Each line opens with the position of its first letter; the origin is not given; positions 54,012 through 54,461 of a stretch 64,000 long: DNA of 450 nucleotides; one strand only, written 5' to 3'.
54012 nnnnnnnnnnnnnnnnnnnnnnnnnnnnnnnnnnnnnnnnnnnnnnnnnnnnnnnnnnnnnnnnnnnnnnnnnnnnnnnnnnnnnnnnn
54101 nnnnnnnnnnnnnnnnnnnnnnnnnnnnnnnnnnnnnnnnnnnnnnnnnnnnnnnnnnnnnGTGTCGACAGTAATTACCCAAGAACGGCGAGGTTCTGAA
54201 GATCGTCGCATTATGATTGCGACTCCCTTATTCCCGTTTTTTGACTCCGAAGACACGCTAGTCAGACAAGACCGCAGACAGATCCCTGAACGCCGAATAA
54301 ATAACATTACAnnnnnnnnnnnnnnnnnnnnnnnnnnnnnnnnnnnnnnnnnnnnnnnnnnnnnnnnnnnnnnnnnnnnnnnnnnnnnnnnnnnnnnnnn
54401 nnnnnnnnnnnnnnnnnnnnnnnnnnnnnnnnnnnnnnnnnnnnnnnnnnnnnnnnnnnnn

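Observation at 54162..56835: Tandem paralogous FHA-domain proteins sharing an Arg-rich N-terminal motif, followed by a 361-aa unknown protein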

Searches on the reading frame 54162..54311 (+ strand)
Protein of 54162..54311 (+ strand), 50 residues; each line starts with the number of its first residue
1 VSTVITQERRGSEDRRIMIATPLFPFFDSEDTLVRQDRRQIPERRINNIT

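Call 31: search_protein_representatives(alignment_id=A3)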
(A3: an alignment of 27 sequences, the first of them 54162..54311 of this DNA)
Query: 27 sequences, 45 profile positions. Proteins with E-value up to 0.001 (for the whole library): 272; up to 1e-10: 25; up to 1e-30: 0. The best 150 are listed.
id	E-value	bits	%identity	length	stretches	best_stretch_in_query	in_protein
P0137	2.3e-22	94.1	-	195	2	5-45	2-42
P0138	2.5e-20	87.6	-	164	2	6-44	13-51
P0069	3.3e-17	77.6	-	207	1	3-44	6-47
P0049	7.6e-17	76.5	-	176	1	1-45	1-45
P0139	8.0e-16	73.2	-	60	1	4-43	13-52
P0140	3.6e-15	71.1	-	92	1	4-44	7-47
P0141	3.9e-14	67.8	-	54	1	3-45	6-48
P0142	1.3e-13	66.1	-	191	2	10-42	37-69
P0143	2.0e-13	65.5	-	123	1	2-45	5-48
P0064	2.5e-13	65.2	-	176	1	2-45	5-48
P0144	3.3e-13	64.8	-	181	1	5-44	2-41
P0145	1.4e-12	62.8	-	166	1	3-45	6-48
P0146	3.8e-12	61.4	-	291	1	5-45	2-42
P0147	5.8e-12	60.8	-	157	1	4-44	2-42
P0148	8.7e-12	60.3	-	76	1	3-45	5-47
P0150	1.0e-11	60.0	-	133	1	3-45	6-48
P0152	1.8e-11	59.2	-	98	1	3-45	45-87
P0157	3.6e-11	58.3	-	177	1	4-43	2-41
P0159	1.3e-10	56.5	-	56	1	5-43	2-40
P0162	2.7e-10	55.5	-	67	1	4-45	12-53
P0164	3.2e-10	55.2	-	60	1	6-43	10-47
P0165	3.8e-10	55.0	-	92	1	4-42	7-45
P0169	5.3e-10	54.5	-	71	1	5-45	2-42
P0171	9.0e-10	53.8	-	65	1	3-45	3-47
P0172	1.2e-09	53.4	-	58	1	3-45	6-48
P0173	1.3e-09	53.3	-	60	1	4-45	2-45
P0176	2.5e-09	52.4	-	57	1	6-43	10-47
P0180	4.7e-09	51.5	-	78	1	3-44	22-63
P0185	8.9e-09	50.6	-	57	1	5-45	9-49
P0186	1.1e-08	50.4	-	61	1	4-45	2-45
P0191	2.0e-08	49.5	-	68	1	5-43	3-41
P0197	3.9e-08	48.6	-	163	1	5-43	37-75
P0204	6.2e-08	47.9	-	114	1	3-45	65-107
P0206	7.6e-08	47.6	-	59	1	3-45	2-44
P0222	1.9e-07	46.4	-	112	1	6-45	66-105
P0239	4.9e-07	45.0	-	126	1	5-44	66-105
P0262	1.6e-06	43.4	-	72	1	4-45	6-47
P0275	4.2e-06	42.0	-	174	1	5-43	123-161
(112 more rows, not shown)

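Call 33: search_protein_families(library=pfam, proteins=[P0173, P0171, P0185, P0176, P0162, P0204, P0222, P0239, P0275, P0138], max_evalue=1)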
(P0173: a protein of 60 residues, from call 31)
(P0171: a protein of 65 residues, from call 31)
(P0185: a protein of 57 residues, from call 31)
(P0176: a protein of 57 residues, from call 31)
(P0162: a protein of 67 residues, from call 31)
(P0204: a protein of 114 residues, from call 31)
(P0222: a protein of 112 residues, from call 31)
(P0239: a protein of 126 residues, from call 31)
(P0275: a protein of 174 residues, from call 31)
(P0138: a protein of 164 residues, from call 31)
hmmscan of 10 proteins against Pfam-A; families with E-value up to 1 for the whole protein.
P0173 (60 aa): 0 families

P0171 (65 aa): 0 families

P0185 (57 aa): 0 families

P0176 (57 aa): 0 families

P0162 (67 aa): 0 families

P0204 (114 aa): 0 families

P0222 (112 aa): 0 families

P0239 (126 aa): 2 families
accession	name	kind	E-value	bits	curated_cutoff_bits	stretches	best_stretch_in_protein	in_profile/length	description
PF12704.14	MacB_PCD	-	0.06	14.1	27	1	28-56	3-31/207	MacB-like periplasmic core domain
PF13190.11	PDGLE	-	0.099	12.9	27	1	25-83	4-63/102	PDGLE domain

P0275 (174 aa): 0 families

P0138 (164 aa): 0 families

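Call 34: search_protein_families(library=ncbifam, proteins=[P0173, P0171, P0185, P0176, P0162, P0204, P0222, P0239, P0275, P0138], max_evalue=1)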
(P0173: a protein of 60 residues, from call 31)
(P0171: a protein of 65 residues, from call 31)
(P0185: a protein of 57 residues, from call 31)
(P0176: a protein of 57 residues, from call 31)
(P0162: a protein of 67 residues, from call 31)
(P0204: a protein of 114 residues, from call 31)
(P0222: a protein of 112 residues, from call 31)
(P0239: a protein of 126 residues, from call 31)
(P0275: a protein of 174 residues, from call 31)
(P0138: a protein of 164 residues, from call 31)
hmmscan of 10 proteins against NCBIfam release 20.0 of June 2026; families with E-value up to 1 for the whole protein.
P0173 (60 aa): 0 families

P0171 (65 aa): 0 families

P0185 (57 aa): 0 families

P0176 (57 aa): 1 family
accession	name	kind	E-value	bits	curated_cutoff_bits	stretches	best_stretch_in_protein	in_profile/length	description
NF038341.1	ligase_FadD4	exception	0.17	10.2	850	1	12-41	373-402/506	fatty-acid--CoA ligase FadD4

P0162 (67 aa): 0 families

P0204 (114 aa): 1 family
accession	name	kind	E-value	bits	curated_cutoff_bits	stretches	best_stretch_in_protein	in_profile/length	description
NF006277.0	PRK08445.1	equivalog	0.18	10.6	576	1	16-61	300-345/348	dehypoxanthine futalosine cyclase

P0222 (112 aa): 0 families

P0239 (126 aa): 4 families
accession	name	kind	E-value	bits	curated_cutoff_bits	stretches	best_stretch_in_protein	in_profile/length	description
TIGR02212.1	lolCE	equivalog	0.0089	15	362.45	1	3-62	2-61/411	lipoprotein-releasing ABC transporter permease subunit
TIGR02213.1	lolE_release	exception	0.024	13.5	540.35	1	4-57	3-55/411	lipoprotein-releasing ABC transporter permease subunit LolE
NF008357.0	PRK11146.1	exception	0.03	13.1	439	1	2-56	4-57/414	lipoprotein-releasing ABC transporter permease subunit LolE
NF009254.0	PRK12612.1-2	equivalog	0.048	14.4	72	1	10-57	24-67/86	putative monovalent cation/H+ antiporter subunit F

P0275 (174 aa): 0 families

P0138 (164 aa): 1 family
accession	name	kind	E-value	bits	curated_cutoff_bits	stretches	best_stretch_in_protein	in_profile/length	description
NF010242.0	PRK13689.1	equivalog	0.18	11.9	90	1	54-72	21-39/75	hypothetical protein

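Call 39: list_cluster_members(proteins=[P0173, P0171, P0185, P0176, P0162, P0159, P0164, P0204, P0137, P0142])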
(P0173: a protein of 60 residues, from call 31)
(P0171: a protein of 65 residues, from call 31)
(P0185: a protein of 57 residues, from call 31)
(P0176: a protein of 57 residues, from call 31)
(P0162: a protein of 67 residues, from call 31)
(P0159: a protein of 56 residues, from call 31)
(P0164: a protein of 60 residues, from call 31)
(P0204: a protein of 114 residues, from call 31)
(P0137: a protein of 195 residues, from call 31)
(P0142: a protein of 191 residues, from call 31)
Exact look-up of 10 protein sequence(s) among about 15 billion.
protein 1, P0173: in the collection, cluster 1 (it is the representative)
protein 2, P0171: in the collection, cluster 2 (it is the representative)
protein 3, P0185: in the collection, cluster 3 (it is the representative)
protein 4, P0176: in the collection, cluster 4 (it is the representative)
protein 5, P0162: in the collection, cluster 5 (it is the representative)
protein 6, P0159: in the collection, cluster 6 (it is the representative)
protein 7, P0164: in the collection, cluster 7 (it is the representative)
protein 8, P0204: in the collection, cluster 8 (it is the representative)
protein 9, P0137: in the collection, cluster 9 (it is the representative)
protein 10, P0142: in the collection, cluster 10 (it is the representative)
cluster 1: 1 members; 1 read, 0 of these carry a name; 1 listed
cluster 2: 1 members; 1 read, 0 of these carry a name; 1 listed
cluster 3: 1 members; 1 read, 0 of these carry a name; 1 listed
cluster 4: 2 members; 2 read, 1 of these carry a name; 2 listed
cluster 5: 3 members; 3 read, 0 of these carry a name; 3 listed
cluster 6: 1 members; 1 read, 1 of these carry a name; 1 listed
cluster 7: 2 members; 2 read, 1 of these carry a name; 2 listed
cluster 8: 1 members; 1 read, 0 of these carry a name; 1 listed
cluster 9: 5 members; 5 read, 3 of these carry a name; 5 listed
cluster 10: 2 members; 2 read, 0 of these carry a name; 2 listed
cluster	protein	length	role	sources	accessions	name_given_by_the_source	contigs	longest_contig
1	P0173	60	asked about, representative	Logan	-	-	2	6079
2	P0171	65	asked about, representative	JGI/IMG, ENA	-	-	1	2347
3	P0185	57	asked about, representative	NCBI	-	-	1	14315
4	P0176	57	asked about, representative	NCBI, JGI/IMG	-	hypothetical protein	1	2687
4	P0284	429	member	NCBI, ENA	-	-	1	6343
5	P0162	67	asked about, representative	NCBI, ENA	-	-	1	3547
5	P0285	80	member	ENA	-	-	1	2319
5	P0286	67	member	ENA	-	-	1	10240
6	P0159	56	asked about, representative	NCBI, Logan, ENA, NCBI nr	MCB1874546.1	MAG: hypothetical protein KDH88_01070 [Chromatiales bacterium] | hypothetical protein [Chromatiales bacterium]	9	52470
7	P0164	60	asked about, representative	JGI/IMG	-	hypothetical protein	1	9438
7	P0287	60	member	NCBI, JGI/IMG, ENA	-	-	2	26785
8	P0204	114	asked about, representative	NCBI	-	-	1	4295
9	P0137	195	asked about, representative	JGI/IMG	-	hypothetical protein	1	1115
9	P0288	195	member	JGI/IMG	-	pSer/pThr/pTyr-binding forkhead associated (FHA) protein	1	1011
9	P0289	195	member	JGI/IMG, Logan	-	pSer/pThr/pTyr-binding forkhead associated (FHA) protein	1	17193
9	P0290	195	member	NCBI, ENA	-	-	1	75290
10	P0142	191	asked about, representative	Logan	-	-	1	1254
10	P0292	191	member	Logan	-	-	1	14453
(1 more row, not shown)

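Call 40: find_encoding_contigs(protein=P0173, flank=6000, max_places=4)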
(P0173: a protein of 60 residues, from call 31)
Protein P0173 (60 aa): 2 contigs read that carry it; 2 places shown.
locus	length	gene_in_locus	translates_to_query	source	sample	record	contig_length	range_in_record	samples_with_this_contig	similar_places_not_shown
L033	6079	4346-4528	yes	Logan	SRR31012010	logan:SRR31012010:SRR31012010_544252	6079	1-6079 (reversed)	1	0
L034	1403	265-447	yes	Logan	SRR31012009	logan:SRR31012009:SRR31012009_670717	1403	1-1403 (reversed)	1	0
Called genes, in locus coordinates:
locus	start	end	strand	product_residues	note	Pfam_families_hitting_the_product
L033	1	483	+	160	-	?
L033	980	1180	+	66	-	-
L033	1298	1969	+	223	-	PF02586:SRAP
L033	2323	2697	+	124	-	-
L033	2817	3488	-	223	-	PF02462:Opacity (faint), PF13505:OMP_b-brl, PF01617:Surface_Ag_2 (weak), PF13568:OMP_b-brl_2 (weak)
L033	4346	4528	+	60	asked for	-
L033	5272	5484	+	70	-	-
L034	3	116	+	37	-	?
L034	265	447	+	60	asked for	-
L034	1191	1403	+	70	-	?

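Call 41: find_encoding_contigs(protein=P0159, flank=7000, max_places=3)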
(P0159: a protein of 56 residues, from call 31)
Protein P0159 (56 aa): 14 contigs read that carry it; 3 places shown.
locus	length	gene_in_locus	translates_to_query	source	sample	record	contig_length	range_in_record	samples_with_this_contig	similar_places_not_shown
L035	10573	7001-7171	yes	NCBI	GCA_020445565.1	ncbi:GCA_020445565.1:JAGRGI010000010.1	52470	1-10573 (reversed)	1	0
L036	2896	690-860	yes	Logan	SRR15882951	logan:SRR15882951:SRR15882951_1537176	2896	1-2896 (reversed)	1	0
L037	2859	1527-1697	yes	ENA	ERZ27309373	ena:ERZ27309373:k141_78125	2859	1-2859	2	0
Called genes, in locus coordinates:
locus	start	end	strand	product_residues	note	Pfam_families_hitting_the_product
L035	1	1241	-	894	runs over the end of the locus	PF05170:AsmA, PF05359:DUF748, PF13116:YhdP (weak), PF05359:DUF748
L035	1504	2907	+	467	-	-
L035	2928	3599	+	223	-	PF11249:DUF3047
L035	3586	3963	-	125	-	-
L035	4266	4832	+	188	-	-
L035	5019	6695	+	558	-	PF00501:AMP-binding, PF13193:AMP-binding_C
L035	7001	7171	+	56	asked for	-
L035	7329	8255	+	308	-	PF00072:Response_reg, PF13581:HATPase_c_2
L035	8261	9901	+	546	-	PF08447:PAS_3, PF00989:PAS, PF13188:PAS_8 (weak), PF08448:PAS_4, PF13426:PAS_9, PF08447:PAS_3, PF00512:HisKA, PF02518:HATPase_c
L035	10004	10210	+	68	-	-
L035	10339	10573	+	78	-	PF00133:tRNA-synt_1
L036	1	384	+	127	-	?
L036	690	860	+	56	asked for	-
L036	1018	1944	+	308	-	PF00072:Response_reg, PF13581:HATPase_c_2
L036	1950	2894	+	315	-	?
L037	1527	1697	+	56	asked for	-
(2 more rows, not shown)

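Call 42: find_encoding_contigs(protein=P0287, flank=7000, max_places=2)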
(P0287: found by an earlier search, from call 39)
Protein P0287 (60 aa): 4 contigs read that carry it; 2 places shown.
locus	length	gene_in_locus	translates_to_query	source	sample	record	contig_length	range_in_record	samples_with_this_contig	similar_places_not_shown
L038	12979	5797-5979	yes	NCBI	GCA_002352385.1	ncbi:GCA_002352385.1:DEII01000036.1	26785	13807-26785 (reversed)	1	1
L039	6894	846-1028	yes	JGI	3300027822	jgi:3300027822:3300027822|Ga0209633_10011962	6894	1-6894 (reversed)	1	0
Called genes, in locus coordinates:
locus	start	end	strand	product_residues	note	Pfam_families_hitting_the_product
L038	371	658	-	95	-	PF12844:HTH_19 (weak), PF13560:HTH_31 (weak), PF01381:HTH_3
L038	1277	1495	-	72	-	-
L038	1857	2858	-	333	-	-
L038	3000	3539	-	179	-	-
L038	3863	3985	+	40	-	-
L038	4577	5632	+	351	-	PF04383:KilA-N, PF02498:Bro-N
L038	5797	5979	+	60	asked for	-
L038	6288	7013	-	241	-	-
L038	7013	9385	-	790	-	PF13550:Phage-tail_3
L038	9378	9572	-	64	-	-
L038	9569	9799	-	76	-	-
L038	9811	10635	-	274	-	-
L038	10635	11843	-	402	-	-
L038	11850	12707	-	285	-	PF16261:DUF4915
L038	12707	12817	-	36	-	-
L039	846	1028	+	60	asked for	-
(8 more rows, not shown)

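Call 47: search_solved_structures(query=A3, max_evalue=10, show_alignments=3)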
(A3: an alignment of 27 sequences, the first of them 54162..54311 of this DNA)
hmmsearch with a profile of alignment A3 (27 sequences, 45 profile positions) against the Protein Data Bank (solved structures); distinct sequences matched with E-value up to 10: 2.
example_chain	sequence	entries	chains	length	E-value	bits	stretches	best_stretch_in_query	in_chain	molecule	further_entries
8ub3_A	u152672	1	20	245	0.17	14.5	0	26-35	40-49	DpHF7 filament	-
2o0y_A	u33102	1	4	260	1.4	11.5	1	19-31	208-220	Transcriptional regulator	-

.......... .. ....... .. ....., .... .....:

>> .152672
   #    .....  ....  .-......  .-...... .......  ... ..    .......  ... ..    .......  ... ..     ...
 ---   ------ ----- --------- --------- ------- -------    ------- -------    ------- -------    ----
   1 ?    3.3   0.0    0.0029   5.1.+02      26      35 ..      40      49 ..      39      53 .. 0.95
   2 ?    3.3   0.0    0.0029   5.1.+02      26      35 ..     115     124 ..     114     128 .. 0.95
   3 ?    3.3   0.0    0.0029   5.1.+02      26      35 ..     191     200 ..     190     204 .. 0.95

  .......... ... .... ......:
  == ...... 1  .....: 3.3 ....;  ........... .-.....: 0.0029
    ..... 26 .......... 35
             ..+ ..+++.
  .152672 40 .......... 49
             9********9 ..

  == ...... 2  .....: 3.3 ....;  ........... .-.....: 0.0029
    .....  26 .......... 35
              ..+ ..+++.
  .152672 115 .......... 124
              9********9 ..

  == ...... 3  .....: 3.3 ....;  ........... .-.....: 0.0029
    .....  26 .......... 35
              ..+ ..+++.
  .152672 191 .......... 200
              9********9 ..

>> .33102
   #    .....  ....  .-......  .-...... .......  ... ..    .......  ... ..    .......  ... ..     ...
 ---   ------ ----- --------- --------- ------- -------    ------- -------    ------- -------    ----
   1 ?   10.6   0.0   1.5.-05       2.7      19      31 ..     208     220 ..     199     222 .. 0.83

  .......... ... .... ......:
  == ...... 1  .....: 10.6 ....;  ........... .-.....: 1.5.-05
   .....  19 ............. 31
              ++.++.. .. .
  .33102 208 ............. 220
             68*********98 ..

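Call 81: find_encoding_contigs(protein=P0290, flank=8000, max_places=2)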
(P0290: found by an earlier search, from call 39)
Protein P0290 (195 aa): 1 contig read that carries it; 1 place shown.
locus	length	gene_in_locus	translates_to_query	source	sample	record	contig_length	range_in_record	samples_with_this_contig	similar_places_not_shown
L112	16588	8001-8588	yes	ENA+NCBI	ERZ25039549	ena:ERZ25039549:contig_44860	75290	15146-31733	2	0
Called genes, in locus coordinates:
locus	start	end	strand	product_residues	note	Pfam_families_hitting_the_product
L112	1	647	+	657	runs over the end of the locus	PF20256:MoCoBD_2, PF02738:MoCoBD_1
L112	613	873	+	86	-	-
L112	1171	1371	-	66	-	-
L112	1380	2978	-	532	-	PF01266:DAO (faint), PF13450:NAD_binding_8 (weak), PF05199:GMC_oxred_C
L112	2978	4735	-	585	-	PF01041:DegT_DnrJ_EryC1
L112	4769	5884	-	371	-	PF13641:Glyco_tranf_2_3, PF00535:Glycos_transf_2, PF10111:Glyco_tranf_2_2 (faint), PF13632:Glyco_trans_2_3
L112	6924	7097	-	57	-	-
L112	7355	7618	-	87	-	-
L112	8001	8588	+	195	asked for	PF00498:FHA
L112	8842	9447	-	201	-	-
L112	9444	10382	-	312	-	PF13641:Glyco_tranf_2_3, PF00535:Glycos_transf_2, PF10111:Glyco_tranf_2_2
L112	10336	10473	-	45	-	-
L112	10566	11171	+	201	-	PF00702:Hydrolase, PF13419:HAD_2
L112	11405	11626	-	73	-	-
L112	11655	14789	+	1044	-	PF00989:PAS, PF08447:PAS_3, PF13426:PAS_9, PF14827:dCache_3, PF00672:HAMP (weak), PF13188:PAS_8 (weak), PF18947:HAMP_2 (weak), PF00015:MCPsignal, +1 more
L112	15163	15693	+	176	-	PF02627:CMD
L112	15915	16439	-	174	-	PF18967:PycTM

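Call 82: find_encoding_contigs(protein=P0292, flank=8000, max_places=2)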
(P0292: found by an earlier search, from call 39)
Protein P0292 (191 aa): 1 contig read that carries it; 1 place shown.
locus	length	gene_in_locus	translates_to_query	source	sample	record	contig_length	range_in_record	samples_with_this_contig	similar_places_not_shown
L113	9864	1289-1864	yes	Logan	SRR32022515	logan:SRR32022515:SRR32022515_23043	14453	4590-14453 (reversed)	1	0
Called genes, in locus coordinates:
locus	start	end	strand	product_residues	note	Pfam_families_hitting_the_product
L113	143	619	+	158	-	PF16697:Yop-YscD_cpl (faint), PF00498:FHA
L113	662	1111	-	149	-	PF00582:Usp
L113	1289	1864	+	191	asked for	PF00498:FHA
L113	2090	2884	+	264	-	PF01936:NYN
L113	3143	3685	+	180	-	PF01814:Hemerythrin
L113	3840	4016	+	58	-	-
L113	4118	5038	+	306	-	PF02812:ELFV_dehydrog_N, PF00208:ELFV_dehydrog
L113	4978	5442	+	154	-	PF00208:ELFV_dehydrog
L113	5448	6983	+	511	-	PF00939:Na_sulph_symp, PF03600:CitMHS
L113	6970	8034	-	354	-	PF08238:Sel1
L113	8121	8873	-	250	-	PF08238:Sel1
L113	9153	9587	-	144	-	-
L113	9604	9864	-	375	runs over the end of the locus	-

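Call 90: list_cluster_members(proteins=[P0148, P0152, P0165, P0169, P0172, P0180, P0186, P0191, P0206, P0262])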
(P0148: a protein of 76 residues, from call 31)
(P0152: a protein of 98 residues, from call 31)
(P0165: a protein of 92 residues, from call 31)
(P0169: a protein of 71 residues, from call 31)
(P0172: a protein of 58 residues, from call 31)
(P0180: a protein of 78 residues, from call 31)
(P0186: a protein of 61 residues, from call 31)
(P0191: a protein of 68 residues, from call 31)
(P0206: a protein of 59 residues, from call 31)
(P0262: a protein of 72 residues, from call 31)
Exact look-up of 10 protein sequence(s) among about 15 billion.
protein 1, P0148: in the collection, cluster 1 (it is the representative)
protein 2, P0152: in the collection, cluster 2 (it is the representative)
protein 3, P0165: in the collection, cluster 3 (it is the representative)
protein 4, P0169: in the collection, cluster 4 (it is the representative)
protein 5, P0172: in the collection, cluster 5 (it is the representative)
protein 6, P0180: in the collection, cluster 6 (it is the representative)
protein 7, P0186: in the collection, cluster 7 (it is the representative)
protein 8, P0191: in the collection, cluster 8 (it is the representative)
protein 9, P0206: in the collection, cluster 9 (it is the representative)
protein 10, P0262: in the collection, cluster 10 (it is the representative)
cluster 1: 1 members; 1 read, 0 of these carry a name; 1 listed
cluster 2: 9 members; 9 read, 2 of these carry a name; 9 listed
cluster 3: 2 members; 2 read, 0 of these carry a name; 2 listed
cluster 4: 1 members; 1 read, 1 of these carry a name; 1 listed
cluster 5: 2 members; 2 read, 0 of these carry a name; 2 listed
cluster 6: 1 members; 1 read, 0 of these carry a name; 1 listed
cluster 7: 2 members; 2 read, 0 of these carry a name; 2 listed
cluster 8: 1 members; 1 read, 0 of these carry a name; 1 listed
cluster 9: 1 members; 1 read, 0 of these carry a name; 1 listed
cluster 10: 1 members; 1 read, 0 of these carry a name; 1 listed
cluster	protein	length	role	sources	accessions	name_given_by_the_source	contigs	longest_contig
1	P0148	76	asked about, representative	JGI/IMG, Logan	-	-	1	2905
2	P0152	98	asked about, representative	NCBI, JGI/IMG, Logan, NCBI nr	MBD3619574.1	MAG: hypothetical protein HUJ28_08880 [Chromatiales bacterium] | hypothetical protein [Chromatiales bacterium]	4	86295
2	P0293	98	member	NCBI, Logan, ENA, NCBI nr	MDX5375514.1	MAG: hypothetical protein LPK43_07010 [Gammaproteobacteria bacterium] | hypothetical protein [Gammaproteobacteria bacterium]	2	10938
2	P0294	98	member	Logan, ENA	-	-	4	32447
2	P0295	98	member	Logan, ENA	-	-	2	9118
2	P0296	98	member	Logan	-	-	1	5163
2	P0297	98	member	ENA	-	-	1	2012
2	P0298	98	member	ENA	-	-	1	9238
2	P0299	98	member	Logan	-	-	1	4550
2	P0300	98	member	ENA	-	-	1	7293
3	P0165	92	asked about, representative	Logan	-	-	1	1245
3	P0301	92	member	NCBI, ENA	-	-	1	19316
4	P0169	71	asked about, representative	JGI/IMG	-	hypothetical protein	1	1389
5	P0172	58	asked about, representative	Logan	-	-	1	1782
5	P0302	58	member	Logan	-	-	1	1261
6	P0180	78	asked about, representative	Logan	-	-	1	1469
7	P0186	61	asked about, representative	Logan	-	-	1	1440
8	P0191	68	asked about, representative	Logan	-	-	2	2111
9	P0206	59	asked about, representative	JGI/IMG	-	-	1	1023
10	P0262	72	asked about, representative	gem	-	-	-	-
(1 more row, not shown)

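Call 91: find_encoding_contigs(protein=P0152, flank=8000, max_places=3)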
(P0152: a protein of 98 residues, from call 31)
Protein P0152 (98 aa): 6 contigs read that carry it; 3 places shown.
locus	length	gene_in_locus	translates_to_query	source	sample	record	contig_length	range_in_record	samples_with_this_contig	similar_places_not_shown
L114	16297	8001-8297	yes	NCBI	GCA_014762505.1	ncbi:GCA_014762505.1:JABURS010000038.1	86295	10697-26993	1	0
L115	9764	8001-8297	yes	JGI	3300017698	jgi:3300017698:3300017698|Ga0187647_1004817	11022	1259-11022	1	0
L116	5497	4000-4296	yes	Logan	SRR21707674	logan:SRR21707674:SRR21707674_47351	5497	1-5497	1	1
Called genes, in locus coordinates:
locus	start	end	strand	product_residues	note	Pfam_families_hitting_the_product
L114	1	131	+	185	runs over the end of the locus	PF01169:GDT1, PF01925:TauE (faint), PF01169:GDT1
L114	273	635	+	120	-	PF04342:DMT_6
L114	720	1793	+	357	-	PF10005:Zn_ribbon_DZR_6, PF15887:Peptidase_Mx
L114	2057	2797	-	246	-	PF00227:Proteasome (weak)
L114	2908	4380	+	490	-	PF04174:CP_ATPgrasp_1, PF14403:CP_ATPgrasp_2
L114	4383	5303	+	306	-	PF04168:Alpha-E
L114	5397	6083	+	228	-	PF05359:DUF748 (faint), PF00691:OmpA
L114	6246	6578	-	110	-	PF01627:Hpt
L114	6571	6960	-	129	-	PF00072:Response_reg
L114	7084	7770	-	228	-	PF00072:Response_reg, PF00486:Trans_reg_C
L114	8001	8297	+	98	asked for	-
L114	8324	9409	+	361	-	PF16697:Yop-YscD_cpl (faint), PF00498:FHA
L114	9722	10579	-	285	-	PF13677:MotB_plug, PF00691:OmpA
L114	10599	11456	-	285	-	PF20560:MotA_N, PF01618:MotA_ExbB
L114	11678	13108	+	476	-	PF08668:HDOD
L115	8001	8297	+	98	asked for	-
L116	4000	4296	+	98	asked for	-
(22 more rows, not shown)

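Call 95: search_protein_families(library=pfam, proteins=[L112:6924-7103:-, P0150, P0157, P0197], max_evalue=0.1)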
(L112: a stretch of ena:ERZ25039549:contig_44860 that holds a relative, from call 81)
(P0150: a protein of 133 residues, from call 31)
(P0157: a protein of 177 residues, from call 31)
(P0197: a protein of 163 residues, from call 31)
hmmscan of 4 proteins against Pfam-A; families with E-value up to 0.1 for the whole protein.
L112:6924-7103:- (59 aa): 0 families

P0150 (133 aa): 1 family
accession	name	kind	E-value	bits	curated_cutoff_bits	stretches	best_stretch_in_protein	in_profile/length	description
PF11352.13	DUF3155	-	0.015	16.1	22.1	1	5-67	4-66/88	Protein of unknown function (DUF3155)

P0157 (177 aa): 2 families
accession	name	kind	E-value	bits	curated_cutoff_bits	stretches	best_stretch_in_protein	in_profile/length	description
PF08312.17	cwf21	-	0.0077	16.7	23.2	1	81-112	12-43/44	cwf21 domain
PF01562.24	Pep_M12B_propep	-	0.075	14.1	23.7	0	149-175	34-57/93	Reprolysin family propeptide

P0197 (163 aa): 0 families
